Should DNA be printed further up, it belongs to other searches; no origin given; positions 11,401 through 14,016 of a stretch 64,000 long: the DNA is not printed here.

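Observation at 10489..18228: Type III-A-like csm operon headed by a Dam-family methyltransferase, with a private leaderless mini-array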

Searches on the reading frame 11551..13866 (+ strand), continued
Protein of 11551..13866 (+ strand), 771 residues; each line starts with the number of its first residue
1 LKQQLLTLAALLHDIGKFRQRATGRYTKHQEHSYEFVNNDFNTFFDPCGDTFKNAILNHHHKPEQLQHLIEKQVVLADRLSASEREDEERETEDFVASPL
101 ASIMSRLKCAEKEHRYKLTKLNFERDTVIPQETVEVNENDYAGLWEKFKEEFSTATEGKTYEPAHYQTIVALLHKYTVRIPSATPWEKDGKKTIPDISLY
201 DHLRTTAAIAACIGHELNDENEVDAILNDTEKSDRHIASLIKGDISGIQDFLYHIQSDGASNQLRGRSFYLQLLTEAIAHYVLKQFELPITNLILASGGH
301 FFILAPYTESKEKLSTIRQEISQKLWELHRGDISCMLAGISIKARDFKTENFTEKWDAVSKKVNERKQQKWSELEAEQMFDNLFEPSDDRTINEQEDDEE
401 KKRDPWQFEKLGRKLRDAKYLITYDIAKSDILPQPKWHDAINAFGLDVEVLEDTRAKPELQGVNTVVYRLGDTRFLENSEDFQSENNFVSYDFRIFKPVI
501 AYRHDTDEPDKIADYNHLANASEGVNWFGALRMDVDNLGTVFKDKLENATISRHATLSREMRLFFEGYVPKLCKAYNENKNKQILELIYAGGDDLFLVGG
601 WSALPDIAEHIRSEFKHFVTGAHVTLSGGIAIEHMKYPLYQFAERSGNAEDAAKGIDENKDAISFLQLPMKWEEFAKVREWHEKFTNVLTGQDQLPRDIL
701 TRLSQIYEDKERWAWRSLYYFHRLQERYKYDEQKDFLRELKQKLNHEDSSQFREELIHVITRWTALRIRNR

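Call 38: search_protein_families(library=ncbifam, proteins=[L089:3294-4076:+, L089:10137-10472:+, L089:10488-11708:+, L087:9122-9805:+], max_evalue=1)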
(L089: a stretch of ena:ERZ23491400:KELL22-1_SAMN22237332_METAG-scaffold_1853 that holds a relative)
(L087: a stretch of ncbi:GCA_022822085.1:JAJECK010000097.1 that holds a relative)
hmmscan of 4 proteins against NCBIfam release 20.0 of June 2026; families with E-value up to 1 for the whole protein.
L089:3294-4076:+ (260 aa): 0 families

L089:10137-10472:+ (111 aa): 0 families

L089:10488-11708:+ (406 aa): 3 families
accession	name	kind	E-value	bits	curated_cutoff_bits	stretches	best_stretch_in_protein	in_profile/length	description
TIGR02221.1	cas_TM1812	equivalog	3e-42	145.1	76.25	1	3-222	1-217/218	TIGR02221 family CRISPR-associated protein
TIGR02549.2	CRISPR_DxTHG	domain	9.1e-05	22.4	21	1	143-166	3-26/26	CRISPR-associated DxTHG motif protein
NF038190.1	VI_Cas13b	equivalog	0.043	11.7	150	1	292-387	943-1039/1066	type VI-B CRISPR-associated RNA-guided ribonuclease Cas13b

L087:9122-9805:+ (227 aa): 2 families
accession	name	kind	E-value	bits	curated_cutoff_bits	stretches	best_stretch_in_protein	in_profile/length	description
NF009804.0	PRK13288.1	equivalog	0.22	11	218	1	111-178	23-93/215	pyrophosphatase PpaX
NF033741.1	NlpC_p60_RipA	exception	0.34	9.9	625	1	9-132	97-217/457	NlpC/P60 family peptidoglycan endopeptidase RipA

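Call 39: search_solved_structures(query=L089:3294-4076:+, max_evalue=10)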
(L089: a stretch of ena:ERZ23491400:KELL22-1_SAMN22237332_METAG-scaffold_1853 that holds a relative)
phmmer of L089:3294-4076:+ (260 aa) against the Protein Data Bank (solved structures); distinct sequences matched with E-value up to 10: 5.
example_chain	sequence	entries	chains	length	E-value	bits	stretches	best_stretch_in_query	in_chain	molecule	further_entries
3ka5_A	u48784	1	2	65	0.14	14.8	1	161-219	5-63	Ribosome-associated protein Y (PSrp-1)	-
7wit_A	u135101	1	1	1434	1.1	11.9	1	54-171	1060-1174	ATP-sensitive inward rectifier potassium channel 11,ATP-binding cassette sub-family C memb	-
5wua_E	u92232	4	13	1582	1.2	11.8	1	54-171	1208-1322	SUR1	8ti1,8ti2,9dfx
9kgl_B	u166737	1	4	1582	1.2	11.8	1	54-171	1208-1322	ATP-binding cassette sub-family C member 8 isoform X2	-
5yke_B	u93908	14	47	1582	1.2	11.8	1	54-171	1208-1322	ATP-binding cassette sub-family C member 8 isoform X2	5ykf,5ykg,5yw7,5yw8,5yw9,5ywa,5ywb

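Call 40: find_homologous_proteins(query=L089:3294-4076:+, max_evalue=0.001)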
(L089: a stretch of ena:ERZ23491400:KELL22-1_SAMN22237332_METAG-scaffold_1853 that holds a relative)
Query L089:3294-4076:+ (260 aa): 53 proteins with E <= 0.001 among 374 candidates.
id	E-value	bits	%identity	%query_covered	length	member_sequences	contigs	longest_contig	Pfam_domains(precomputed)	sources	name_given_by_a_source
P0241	3.7e-168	575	100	100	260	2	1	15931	-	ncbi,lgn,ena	-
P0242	2.5e-121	422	75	100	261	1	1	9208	-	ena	-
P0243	1.6e-115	403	73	100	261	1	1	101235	-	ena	-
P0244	2.3e-112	392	70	100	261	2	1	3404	-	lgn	-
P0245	5.3e-110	385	69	100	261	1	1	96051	-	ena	-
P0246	1.1e-108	380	67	100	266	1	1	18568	-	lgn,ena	-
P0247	4.1e-108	378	68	100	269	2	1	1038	-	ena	-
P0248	6.4e-107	375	68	100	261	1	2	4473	-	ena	-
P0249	4.9e-101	355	64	100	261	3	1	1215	-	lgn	-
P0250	4.0e-100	352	64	100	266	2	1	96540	-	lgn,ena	-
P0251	9.7e-90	318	57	98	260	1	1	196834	-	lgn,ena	-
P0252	1.1e-88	315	58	98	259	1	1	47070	-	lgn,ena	-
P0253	1.5e-88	314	59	97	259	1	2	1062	-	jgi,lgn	jgi:hypothetical protein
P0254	1.9e-88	314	57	97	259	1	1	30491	-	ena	-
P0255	5.9e-88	312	58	97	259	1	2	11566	-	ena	-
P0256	2.1e-87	311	58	98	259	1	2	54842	-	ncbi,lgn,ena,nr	ncbi:hypothetical protein F4X88_02015 [Candidatus Poribacteria bacterium]|nr:hypothetical protein [C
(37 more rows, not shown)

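Call 43: find_encoding_contigs(protein=P0256, flank=6000, max_places=2)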
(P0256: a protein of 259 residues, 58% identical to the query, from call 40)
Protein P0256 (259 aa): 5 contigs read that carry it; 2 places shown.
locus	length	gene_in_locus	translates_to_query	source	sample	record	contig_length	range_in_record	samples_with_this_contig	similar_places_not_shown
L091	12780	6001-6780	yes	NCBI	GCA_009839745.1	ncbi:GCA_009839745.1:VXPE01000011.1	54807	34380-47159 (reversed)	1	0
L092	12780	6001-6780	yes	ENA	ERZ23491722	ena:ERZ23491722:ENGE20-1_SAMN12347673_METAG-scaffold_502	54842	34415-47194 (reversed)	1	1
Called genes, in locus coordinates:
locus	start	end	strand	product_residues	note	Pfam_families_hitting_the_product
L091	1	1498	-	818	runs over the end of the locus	PF00270:DEAD, PF04851:ResIII, PF13401:AAA_22 (weak), PF22527:DEXQc_Suv3 (weak), PF00271:Helicase_C, PF08148:DSHCT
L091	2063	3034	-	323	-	PF01408:GFO_IDH_MocA, PF22725:GFO_IDH_MocA_C3, PF02894:GFO_IDH_MocA_C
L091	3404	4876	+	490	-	PF01839:FG-GAP (faint), PF13517:FG-GAP_3, PF07593:UnbV_ASPIC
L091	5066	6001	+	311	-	PF02086:MethyltransfD12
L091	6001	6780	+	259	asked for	-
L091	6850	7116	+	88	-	-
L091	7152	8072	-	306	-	PF05721:PhyH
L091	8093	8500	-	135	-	PF13302:Acetyltransf_3 (weak), PF00583:Acetyltransf_1, PF13673:Acetyltransf_10, PF13508:Acetyltransf_7, PF13880:Acetyltransf_13 (weak)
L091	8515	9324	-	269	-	PF05721:PhyH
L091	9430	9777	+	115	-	PF01909:NTP_transf_2, PF18765:Polbeta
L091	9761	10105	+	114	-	PF01934:HepT-like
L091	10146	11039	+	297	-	PF13385:Laminin_G_3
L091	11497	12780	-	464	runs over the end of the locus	PF00884:Sulfatase, PF01663:Phosphodiest (faint), PF16347:SGSH_C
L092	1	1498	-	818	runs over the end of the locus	PF00270:DEAD, PF04851:ResIII, PF13401:AAA_22 (weak), PF22527:DEXQc_Suv3 (weak), PF00271:Helicase_C, PF08148:DSHCT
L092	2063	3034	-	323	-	PF01408:GFO_IDH_MocA, PF22725:GFO_IDH_MocA_C3, PF02894:GFO_IDH_MocA_C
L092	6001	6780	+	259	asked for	-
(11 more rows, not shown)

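Call 44: find_encoding_contigs(protein=P0251, flank=6000, max_places=2)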
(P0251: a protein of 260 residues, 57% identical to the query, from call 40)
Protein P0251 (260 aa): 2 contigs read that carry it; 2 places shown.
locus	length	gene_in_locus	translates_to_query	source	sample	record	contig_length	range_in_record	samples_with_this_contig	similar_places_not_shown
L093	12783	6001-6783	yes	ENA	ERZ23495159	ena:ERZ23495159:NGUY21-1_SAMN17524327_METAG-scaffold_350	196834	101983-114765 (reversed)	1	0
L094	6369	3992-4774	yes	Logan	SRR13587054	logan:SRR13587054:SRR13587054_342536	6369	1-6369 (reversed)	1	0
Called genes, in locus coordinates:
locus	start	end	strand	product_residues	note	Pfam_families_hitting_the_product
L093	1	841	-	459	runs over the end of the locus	PF00919:UPF0004, PF04055:Radical_SAM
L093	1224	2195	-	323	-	PF01408:GFO_IDH_MocA, PF22725:GFO_IDH_MocA_C3, PF02894:GFO_IDH_MocA_C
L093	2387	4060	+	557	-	PF01839:FG-GAP (faint), PF13517:FG-GAP_3, PF07593:UnbV_ASPIC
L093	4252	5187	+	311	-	PF02086:MethyltransfD12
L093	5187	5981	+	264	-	-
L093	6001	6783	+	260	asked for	-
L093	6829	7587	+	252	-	-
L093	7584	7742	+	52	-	-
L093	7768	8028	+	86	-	-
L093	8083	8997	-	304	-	PF05721:PhyH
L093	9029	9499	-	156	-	PF14367:DUF4411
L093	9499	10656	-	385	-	PF01381:HTH_3, PF13560:HTH_31 (faint), PF06114:Peptidase_M78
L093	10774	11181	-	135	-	PF13302:Acetyltransf_3 (weak), PF13420:Acetyltransf_4 (weak), PF00583:Acetyltransf_1, PF13673:Acetyltransf_10, PF13508:Acetyltransf_7, PF08445:FR47 (weak), PF13880:Acetyltransf_13 (weak)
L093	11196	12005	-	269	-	PF05721:PhyH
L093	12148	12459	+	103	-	PF01909:NTP_transf_2, PF18765:Polbeta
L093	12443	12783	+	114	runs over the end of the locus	PF01934:HepT-like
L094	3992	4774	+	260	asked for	-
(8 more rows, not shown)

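Call 49: predict_structure(alignment_id=A2)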
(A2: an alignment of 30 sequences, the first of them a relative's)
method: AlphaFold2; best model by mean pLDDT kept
length: 260 residues; sequences in the alignment: 30
mean_pLDDT: 90.4   pTM: 0.87
mean pLDDT of the five models: 90.4, 90.3, 89.3, 89.1, 88.9
residues with pLDDT >= 90: 188; 70-90: 56; 50-70: 10; < 50: 6
segments of 3 or more residues with pLDDT < 50: 1-6
pLDDT, mean of each block of 10 residues (from residue 1): 50 71 91 85 91 94 93 82 97 95 95 98 97 93 95 86 96 98 91 94 96 91 96 94 90 91
secondary structure, 60 per line:
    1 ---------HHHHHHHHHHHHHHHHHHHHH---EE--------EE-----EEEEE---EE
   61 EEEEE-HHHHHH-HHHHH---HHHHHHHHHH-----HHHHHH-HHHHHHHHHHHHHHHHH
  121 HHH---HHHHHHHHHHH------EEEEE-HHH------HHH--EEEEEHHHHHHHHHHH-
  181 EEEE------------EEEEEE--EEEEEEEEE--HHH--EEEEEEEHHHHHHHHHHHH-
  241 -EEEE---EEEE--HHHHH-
elements in order: H10-30 E51-55 E59-65 H67-72 H74-78 H82-91 H97-102 H104-123 H127-137 E144-148 E164-168 H169-179 E181-184 E197-202 E205-213 E221-227 H228-239 E242-245 E249-252 H255-259

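Call 66: find_encoding_contigs(protein=P0001, flank=10000, max_places=2)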
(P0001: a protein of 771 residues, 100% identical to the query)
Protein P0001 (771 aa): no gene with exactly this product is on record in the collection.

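Call 79: search_protein_families(library=padloc, proteins=[L089:3294-4076:+, L089:10137-10472:+, L089:10488-11708:+], max_evalue=0.001)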
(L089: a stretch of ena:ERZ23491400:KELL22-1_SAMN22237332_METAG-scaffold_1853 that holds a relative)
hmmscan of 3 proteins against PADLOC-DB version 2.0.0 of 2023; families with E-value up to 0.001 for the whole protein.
L089:3294-4076:+ (260 aa): 0 families

L089:10137-10472:+ (111 aa): 1 family
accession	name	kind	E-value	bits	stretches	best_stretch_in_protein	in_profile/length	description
PDLC01147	Csx16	-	6.5e-09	34.5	1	1-86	1-82/105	Csx16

L089:10488-11708:+ (406 aa): 19 families
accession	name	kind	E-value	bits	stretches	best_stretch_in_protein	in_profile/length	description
PDLC01825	CARF2--CARF_HEPN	-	1.3e-131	437.1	1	1-403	1-380/382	-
PDLC01032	Csx1/Csm6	-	1.3e-55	187.3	1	1-399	2-369/412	CARF+HEPN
PDLC01345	Csx1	-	1.7e-48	163.8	1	3-323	1-265/267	CAS-III; associated_signaling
PDLC01826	CARF2--CARF_HEPN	-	5.9e-41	138.9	1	5-398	6-389/393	-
PDLC01827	CARF2--CARF_HEPN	-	1.4e-38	131.2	1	3-401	4-385/393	-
PDLC01281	Csx1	-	7e-36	122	1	3-222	1-190/191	CAS-III; associated_signaling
PDLC01621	Csx1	-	3.8e-35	120.1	1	4-374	1-338/340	CAS-III; associated_signaling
PDLC01824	CARF2--CARF_HEPN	-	3.8e-33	113.5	1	3-399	3-372/376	-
PDLC01843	CARF2--CARF_HEPN_CSX20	-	2.7e-31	107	1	2-398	3-375/498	-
PDLC01837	CARF2--CARF_HEPN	-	7.4e-29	99.2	1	4-400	6-373/380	-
PDLC01839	CARF2--CARF_HEPN_CARF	-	4.7e-25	86.4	2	105-262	63-225/518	-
PDLC01834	CARF2--CARF_HEPN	-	1.1e-20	71.8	1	3-402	4-396/404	-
PDLC01284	Csx1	-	1.9e-19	68.6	1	39-373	3-289/289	CAS-III; associated_signaling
PDLC01845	CARF2--CARF_HEPN_Unk_f1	-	1.9e-16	57.9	1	13-380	17-398/629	-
PDLC01844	CARF2--CARF_HEPN_CSX3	-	5.7e-16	56.4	1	5-214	4-169/464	-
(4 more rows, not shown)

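Call 85: find_encoding_contigs(protein=P0003, flank=10000, max_places=1)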
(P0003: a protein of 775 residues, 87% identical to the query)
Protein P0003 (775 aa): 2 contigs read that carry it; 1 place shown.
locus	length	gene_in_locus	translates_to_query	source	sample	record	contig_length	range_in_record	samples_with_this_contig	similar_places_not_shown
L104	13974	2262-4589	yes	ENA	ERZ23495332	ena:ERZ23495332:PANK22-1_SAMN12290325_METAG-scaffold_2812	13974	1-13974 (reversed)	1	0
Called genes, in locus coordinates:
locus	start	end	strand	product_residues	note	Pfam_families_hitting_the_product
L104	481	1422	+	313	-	PF02086:MethyltransfD12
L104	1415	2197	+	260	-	-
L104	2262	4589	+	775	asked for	PF01966:HD (weak), PF18211:Csm1_B, PF22335:Cas10-Cmr2_palm2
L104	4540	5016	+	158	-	PF03750:Csm2_III-A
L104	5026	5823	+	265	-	PF03787:RAMPs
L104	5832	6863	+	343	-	PF03787:RAMPs, PF17953:Csm4_C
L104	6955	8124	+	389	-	PF03787:RAMPs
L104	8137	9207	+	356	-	PF09651:Cas_APE2256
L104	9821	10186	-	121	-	-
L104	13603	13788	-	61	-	-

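Call 86: find_encoding_contigs(protein=P0009, flank=10000, max_places=1)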
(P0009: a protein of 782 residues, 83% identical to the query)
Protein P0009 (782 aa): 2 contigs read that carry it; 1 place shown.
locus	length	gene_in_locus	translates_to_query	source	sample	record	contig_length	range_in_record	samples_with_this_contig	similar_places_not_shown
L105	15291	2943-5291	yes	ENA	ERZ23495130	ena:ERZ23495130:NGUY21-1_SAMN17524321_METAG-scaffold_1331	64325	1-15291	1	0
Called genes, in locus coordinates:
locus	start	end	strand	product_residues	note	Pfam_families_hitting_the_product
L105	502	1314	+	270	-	-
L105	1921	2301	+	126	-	PF25682:Phage_VG64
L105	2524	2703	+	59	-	-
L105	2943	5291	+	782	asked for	PF01966:HD (weak), PF18211:Csm1_B, PF22335:Cas10-Cmr2_palm2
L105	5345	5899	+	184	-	PF00313:CSD, PF03750:Csm2_III-A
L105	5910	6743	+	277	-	PF03787:RAMPs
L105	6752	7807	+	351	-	PF03787:RAMPs, PF17953:Csm4_C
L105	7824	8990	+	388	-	PF03787:RAMPs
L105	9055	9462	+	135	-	-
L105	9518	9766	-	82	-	-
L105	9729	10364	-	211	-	-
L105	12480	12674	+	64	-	-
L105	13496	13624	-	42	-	-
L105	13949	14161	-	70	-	-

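Call 87: find_encoding_contigs(protein=P0008, flank=10000, max_places=1)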
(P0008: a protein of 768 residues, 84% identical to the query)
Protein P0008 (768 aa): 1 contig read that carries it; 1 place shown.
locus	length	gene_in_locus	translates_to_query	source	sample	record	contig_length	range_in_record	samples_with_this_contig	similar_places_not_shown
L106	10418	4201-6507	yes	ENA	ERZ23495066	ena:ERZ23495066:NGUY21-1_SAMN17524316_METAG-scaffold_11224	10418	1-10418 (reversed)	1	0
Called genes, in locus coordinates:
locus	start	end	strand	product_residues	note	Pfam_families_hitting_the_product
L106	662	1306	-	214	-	-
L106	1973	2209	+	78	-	-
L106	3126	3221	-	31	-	-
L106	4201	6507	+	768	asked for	PF01966:HD, PF18211:Csm1_B, PF22335:Cas10-Cmr2_palm2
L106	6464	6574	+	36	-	-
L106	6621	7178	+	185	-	PF00313:CSD, PF03750:Csm2_III-A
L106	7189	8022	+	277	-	PF03787:RAMPs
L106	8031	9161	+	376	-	PF03787:RAMPs, PF09700:Cas_Cmr3 (faint), PF17953:Csm4_C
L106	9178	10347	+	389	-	PF03787:RAMPs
